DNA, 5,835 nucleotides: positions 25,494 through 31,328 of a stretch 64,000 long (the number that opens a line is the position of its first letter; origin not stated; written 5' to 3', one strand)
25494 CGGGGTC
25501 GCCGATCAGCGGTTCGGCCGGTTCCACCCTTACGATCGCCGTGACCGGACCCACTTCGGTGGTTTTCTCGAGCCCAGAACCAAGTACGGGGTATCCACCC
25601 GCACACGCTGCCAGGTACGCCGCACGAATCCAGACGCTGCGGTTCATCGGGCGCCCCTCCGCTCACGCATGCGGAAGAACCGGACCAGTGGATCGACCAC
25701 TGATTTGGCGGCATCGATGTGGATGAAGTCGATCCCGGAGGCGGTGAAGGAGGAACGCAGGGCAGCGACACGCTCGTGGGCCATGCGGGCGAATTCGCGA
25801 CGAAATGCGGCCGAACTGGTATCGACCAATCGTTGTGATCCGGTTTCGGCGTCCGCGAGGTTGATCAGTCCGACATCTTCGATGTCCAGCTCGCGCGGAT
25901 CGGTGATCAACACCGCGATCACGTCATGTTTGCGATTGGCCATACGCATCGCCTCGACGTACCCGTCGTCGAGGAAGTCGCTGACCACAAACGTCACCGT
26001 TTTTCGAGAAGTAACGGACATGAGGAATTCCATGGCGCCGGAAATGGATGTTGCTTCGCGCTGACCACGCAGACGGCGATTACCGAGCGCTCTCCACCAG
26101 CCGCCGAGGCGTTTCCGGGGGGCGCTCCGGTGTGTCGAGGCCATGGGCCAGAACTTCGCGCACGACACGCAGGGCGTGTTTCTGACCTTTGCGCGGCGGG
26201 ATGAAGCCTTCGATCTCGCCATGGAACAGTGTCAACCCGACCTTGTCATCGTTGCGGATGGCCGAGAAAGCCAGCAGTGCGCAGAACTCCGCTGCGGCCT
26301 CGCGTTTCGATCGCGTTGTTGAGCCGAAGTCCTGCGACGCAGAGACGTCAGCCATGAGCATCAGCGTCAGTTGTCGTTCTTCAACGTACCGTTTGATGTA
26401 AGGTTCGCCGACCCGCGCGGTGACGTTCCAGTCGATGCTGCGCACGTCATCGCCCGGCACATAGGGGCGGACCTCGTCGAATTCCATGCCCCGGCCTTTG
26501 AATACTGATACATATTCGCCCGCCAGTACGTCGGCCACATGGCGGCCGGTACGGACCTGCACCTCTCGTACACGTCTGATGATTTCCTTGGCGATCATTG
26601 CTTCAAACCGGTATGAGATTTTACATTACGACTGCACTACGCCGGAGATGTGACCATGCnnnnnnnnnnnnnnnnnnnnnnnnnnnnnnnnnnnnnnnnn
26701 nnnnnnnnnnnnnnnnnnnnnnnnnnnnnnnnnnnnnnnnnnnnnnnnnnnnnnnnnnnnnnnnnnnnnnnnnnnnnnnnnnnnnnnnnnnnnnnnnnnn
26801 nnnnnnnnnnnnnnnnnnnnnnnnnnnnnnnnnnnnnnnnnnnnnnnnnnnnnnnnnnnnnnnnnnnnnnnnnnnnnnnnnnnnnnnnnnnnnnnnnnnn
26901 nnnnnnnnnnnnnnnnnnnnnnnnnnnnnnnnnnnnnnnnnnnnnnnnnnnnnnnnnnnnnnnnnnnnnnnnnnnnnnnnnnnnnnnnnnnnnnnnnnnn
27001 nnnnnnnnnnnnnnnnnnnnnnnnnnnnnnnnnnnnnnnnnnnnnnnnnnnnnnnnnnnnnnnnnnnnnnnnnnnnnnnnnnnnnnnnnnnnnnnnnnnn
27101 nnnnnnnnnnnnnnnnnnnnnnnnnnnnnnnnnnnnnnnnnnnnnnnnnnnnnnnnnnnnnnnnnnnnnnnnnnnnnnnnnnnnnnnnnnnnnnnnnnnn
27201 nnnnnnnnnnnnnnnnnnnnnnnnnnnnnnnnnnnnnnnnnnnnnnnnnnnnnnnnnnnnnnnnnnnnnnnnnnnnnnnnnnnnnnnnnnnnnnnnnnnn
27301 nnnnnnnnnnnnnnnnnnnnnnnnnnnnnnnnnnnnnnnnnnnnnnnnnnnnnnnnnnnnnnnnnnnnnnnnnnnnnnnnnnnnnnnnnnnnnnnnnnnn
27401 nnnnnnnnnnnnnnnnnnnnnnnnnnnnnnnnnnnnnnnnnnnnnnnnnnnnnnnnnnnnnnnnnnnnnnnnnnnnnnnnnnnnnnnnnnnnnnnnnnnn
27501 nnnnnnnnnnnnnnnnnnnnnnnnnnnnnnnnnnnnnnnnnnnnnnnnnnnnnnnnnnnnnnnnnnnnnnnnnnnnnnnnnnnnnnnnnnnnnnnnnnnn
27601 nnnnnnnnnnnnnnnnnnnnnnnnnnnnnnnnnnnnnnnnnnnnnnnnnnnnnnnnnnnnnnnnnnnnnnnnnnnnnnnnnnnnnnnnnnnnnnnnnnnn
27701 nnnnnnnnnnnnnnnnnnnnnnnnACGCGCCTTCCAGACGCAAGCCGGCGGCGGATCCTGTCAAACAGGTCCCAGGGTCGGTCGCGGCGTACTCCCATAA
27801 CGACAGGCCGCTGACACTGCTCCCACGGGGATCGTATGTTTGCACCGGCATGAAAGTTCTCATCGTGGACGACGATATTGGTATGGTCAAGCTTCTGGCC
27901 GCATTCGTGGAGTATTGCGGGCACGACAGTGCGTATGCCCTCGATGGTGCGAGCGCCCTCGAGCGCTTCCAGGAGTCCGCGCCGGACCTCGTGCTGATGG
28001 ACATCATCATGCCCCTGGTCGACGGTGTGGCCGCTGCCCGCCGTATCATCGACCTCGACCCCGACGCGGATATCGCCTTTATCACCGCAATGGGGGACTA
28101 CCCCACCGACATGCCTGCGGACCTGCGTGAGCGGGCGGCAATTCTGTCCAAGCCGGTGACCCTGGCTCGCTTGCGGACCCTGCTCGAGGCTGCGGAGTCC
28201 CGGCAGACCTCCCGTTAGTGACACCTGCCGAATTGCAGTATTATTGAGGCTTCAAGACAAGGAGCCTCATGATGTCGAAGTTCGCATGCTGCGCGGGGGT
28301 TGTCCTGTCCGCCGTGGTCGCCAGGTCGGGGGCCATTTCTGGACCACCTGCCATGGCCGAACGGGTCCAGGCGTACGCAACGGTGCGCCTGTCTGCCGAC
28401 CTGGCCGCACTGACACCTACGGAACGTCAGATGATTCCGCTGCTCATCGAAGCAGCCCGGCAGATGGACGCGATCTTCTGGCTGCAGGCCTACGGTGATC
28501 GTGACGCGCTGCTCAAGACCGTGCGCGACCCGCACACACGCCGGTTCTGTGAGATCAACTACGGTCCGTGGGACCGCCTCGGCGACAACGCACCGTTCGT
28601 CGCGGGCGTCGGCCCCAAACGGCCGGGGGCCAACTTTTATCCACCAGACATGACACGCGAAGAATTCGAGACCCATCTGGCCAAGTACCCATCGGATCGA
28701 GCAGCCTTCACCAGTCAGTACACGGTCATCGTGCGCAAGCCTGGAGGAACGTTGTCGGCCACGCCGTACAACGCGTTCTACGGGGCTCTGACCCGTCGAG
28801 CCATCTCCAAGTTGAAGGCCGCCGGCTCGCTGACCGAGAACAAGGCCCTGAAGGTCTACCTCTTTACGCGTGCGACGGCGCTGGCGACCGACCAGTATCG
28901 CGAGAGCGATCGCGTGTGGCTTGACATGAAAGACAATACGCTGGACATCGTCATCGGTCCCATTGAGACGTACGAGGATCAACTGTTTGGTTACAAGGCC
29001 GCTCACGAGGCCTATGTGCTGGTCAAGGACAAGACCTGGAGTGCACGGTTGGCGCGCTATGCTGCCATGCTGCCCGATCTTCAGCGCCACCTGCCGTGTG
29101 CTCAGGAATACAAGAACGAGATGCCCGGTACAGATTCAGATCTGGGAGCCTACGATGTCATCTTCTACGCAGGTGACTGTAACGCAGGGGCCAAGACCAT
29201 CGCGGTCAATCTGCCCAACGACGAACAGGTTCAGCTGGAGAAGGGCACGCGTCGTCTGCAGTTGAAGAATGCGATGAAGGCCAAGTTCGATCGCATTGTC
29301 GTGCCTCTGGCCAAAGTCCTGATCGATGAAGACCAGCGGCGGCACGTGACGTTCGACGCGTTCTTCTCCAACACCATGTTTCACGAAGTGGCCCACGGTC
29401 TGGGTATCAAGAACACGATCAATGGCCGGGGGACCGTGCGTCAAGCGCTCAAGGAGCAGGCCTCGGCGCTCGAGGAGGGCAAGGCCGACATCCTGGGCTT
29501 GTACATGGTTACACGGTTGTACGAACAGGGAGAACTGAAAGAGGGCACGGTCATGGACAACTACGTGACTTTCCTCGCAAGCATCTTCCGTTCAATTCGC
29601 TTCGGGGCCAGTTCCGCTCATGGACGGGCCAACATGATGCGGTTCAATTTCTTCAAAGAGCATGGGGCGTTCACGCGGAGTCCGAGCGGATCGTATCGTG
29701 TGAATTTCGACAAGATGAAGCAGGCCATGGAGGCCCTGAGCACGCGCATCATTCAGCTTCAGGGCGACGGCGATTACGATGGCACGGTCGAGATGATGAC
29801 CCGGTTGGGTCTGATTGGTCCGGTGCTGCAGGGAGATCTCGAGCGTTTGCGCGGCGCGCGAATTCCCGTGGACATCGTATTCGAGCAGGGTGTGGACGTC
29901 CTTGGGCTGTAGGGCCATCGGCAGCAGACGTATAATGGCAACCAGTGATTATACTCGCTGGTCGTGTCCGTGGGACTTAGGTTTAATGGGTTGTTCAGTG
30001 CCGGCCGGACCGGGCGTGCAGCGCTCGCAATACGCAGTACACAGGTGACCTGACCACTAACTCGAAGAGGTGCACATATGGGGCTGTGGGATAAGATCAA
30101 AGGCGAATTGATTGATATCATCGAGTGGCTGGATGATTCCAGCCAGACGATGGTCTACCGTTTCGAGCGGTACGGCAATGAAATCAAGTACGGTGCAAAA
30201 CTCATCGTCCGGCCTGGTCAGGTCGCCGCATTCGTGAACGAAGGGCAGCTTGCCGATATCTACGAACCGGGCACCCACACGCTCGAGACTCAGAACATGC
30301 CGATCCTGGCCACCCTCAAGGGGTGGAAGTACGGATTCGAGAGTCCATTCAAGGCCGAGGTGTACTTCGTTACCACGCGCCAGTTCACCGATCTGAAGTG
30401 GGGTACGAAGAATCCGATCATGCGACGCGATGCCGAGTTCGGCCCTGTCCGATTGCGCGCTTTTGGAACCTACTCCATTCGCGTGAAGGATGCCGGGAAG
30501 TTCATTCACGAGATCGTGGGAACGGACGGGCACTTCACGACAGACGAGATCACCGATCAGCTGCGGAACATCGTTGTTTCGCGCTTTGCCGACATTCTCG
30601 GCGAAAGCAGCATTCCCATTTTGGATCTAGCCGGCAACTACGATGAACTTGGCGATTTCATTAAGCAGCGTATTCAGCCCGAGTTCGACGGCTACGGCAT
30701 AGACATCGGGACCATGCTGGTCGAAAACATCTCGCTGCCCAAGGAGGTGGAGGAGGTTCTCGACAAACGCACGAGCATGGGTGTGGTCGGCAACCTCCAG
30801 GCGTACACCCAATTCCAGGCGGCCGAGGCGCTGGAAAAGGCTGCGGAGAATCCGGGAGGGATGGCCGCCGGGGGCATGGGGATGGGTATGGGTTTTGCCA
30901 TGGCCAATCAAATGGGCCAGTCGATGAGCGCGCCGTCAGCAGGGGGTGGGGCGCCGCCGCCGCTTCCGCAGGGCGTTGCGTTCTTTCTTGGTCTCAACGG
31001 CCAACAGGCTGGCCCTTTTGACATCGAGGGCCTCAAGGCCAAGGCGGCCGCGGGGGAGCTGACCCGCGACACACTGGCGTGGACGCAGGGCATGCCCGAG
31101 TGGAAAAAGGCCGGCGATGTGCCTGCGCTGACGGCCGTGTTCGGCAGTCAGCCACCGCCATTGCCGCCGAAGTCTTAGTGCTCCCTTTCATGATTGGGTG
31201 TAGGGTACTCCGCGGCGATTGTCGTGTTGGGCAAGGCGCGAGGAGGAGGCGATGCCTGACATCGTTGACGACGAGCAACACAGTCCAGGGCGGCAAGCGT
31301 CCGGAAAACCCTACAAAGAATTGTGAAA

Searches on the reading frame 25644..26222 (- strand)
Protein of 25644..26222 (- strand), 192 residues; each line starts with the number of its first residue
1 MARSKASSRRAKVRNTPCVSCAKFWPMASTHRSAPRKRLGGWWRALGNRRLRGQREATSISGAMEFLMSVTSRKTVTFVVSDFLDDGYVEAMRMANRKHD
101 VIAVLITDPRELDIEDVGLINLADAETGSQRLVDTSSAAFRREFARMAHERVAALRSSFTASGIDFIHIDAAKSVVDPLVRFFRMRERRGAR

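Call 43: search_protein_families(library=pfam, proteins=[window:25644-26222:-], max_evalue=0.00001)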
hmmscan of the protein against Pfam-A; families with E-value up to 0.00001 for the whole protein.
window:25644-26222:- (192 aa): 1 family
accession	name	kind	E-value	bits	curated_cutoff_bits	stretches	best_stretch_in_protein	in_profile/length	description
PF01882.25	DUF58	-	6.1e-25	88.1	23.4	1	56-150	116-212/216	Protein of unknown function DUF58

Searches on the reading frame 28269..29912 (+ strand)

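Call 43: search_protein_families(library=pfam, proteins=[window:28269-29912:+], max_evalue=0.00001)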
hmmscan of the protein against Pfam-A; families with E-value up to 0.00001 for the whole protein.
window:28269-29912:+ (547 aa): 1 family
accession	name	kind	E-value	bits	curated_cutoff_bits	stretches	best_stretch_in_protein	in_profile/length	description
PF03571.21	Peptidase_M49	-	5.6e-14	51.9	21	1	206-379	139-306/548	Peptidase family M49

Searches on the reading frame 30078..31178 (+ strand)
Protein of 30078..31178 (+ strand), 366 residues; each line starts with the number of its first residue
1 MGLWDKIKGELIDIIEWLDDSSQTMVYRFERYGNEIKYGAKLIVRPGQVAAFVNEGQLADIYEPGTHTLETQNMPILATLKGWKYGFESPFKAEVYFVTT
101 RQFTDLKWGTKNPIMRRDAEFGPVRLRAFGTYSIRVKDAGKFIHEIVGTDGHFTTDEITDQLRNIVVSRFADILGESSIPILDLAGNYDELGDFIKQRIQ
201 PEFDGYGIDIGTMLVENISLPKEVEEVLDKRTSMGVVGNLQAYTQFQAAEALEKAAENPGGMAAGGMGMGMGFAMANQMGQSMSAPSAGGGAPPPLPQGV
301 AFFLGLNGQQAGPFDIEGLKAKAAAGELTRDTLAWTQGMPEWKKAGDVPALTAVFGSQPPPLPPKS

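Call 44: search_protein_families(library=pfam, proteins=[window:30078-31178:+], max_evalue=0.00001)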
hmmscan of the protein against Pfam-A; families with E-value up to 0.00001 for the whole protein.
window:30078-31178:+ (366 aa): 3 families
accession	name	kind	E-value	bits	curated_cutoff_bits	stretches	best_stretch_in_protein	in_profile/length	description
PF13421.11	Band_7_1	-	2.3e-104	348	24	1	26-236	1-211/211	SPFH domain-Band 7 family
PF14237.11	GYF_2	-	5.6e-19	68.1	25.8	1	303-351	2-50/50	GYF domain 2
PF01145.31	Band_7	-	7e-18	65.7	23.6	1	43-237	2-164/176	SPFH domain / Band 7 family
